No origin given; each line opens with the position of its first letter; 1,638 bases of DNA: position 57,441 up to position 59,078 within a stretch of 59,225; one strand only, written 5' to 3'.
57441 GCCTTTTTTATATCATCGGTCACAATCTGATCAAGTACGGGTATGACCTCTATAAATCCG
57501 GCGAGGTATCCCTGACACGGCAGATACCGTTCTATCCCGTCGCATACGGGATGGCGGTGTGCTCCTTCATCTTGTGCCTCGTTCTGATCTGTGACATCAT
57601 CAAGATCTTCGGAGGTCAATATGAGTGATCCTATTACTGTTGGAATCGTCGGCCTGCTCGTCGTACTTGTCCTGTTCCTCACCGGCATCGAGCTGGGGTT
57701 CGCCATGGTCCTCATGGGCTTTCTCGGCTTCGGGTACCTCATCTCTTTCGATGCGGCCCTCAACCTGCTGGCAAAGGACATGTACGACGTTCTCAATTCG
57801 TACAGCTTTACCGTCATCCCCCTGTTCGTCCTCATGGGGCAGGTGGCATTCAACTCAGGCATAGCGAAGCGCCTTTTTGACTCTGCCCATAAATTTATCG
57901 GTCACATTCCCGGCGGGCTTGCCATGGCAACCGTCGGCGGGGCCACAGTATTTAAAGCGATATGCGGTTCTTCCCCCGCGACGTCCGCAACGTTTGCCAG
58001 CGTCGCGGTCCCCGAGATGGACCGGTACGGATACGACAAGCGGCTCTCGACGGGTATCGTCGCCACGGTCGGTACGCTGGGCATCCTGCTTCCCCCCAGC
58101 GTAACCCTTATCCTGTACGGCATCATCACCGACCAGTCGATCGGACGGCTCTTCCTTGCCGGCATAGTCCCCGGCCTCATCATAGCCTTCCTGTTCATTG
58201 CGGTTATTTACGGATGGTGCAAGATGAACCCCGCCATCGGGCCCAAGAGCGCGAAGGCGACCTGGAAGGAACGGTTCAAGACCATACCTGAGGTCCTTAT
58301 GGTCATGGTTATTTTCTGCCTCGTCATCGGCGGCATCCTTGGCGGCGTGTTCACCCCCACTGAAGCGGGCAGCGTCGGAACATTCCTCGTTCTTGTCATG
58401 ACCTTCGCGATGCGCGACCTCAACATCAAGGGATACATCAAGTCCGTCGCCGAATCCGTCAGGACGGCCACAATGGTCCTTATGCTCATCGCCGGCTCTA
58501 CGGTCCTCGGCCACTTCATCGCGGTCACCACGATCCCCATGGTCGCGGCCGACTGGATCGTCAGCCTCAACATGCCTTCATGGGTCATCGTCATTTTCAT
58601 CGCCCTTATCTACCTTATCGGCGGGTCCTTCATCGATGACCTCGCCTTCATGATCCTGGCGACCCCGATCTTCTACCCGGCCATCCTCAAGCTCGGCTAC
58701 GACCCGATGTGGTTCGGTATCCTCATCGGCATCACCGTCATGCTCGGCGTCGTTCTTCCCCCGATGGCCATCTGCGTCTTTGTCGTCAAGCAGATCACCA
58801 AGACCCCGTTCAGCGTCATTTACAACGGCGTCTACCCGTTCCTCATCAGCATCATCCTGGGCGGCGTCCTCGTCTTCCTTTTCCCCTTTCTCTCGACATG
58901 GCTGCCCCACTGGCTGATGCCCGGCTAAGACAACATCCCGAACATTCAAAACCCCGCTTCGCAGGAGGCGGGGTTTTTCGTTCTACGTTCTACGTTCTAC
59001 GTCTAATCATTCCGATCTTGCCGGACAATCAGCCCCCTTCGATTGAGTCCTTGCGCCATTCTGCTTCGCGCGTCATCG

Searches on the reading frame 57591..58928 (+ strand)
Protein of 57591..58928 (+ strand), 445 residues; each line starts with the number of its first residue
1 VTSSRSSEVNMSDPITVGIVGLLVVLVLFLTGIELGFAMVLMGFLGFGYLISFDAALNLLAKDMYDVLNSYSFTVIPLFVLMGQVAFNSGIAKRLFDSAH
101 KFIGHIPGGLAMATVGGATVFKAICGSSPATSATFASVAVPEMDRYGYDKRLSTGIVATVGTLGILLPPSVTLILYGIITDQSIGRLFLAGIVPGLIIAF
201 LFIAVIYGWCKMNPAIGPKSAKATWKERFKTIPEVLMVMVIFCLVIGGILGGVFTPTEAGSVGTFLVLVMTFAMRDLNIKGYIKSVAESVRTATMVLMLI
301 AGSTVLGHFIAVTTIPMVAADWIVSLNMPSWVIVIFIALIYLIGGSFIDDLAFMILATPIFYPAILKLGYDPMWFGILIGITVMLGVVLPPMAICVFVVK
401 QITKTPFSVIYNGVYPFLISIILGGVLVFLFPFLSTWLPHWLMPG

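Call 15: search_protein_families(library=pfam, proteins=[window:57591-58928:+])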
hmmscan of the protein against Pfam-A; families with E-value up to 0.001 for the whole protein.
window:57591-58928:+ (445 aa): 1 family
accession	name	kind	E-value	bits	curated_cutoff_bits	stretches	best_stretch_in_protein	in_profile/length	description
PF06808.19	DctM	-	1.4e-87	294.7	23.8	1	22-432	1-411/413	Tripartite ATP-independent periplasmic transporter, DctM component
